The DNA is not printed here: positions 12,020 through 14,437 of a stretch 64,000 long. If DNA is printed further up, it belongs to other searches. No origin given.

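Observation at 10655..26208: Tandem pair of giant SLC9C-type (NHE + voltage-sensor-like + CNBD) exchanger paralogues with ~900-aa low-complexity tails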

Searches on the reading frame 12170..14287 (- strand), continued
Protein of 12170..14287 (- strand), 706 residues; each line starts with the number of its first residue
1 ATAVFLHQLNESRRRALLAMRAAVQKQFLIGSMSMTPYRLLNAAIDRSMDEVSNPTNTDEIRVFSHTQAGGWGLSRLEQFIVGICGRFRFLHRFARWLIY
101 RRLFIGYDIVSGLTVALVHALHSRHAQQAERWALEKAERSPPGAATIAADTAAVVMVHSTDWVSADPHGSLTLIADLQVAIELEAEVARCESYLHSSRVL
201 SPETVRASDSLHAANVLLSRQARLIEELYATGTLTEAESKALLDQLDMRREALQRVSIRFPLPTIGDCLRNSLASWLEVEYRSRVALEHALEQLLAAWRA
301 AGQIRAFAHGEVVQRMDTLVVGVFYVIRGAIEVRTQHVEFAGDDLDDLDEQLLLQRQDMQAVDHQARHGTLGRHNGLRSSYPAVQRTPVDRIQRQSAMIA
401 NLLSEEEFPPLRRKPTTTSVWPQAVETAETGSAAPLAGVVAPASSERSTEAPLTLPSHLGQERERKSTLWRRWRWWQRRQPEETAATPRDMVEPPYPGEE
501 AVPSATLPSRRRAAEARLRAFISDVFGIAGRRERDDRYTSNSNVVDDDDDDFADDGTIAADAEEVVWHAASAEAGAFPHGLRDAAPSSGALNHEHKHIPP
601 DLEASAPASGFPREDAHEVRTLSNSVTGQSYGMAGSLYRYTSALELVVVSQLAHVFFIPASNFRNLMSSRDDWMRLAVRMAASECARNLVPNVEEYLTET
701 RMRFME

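Call 63: fold_search(model_id=the predicted structure, library=pdb)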
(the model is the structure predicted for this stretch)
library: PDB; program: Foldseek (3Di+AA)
matches with E <= 10: 863; with E <= 0.001: 55
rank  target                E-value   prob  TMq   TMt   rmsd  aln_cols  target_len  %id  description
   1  8u7k_A                1.5e-09  1.00  0.25  0.20  12.0       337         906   17  WT sea urchin SLC9C1 with 5mM cAMP at pH 6 in Na+ - Grip (G) conformation (released 2025-03-26)
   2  8iwo_A                1.6e-09  1.00  0.24  0.18  10.3       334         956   18  The rice Na+/H+ antiporter SOS1 in an auto-inhibited state (released 2023-11-22)
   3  8u7s_A                5.1e-09  1.00  0.25  0.20  11.5       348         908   17  SLC9C1 at pH 6 in presence of Na+ (released 2025-03-26)
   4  8u73_A                6.9e-09  1.00  0.19  0.14  32.6       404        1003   14  R399A sea urchin SLC9C1 pH 8 in Na+ (released 2025-03-26)
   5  8pd7                  1.3e-08  1.00  0.24  0.17  14.5       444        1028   14  Ligand-free SpSLC9C1 in lipid nanodiscs, protomer state 4 (released 2023-11-08)
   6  8pd8_A                1.5e-08  1.00  0.20  0.15  32.4       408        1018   16  cAMP-bound SpSLC9C1 in lipid nanodiscs, dimer (released 2023-11-08)
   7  8u7d_A                2.3e-08  1.00  0.25  0.19  10.7       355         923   17  R399A mutant of sea urchin SLC9C1 at pH 6 in Na+ - Relaxed state (released 2025-03-26)
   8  8pdv                  2.3e-08  1.00  0.19  0.14  31.1       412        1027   14  cGMP-bound SpSLC9C1 in lipid nanodiscs, protomer (released 2023-11-08)
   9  8pd2                  3.2e-08  1.00  0.19  0.13  30.2       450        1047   14  Ligand-free SpSLC9C1 in lipid nanodiscs, protomer state 1 (released 2023-11-08)
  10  8xpq_A                3.3e-08  1.00  0.24  0.17  13.4       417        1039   15  Structure of the sea urchin spSLC9C1 in state-2 w/o cAMP dimer (released 2024-07-17)
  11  8pcz_A                3.9e-08  1.00  0.21  0.15  31.8       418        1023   15  Ligand-free SpSLC9C1 in lipid nanodiscs, dimer (released 2023-11-08)
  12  8u7r_B                5.9e-08  1.00  0.21  0.15  33.1       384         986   17  WT sea urchin SLC9C1 at pH 6 in presence of K+ (released 2025-03-26)
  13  8u75_A                6.8e-08  1.00  0.25  0.20  11.4       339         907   16  R399A mutant of sea urchin SLC9C1 at pH 6 in Na+ - Compressed state (released 2025-03-26)
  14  8pd3                  7.2e-08  1.00  0.19  0.14  31.7       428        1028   14  Ligand-free SpSLC9C1 in lipid nanodiscs, protomer state 2 (released 2023-11-08)
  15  8pd5                  9.3e-08  1.00  0.19  0.14  31.4       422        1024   15  Ligand-free SpSLC9C1 in lipid nanodiscs, protomer state 3 (released 2023-11-08)
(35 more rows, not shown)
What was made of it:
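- Foldseek top hits are SLC9C1 (1.5e-9) and rice SOS1 (1.6e-9) (call 63).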
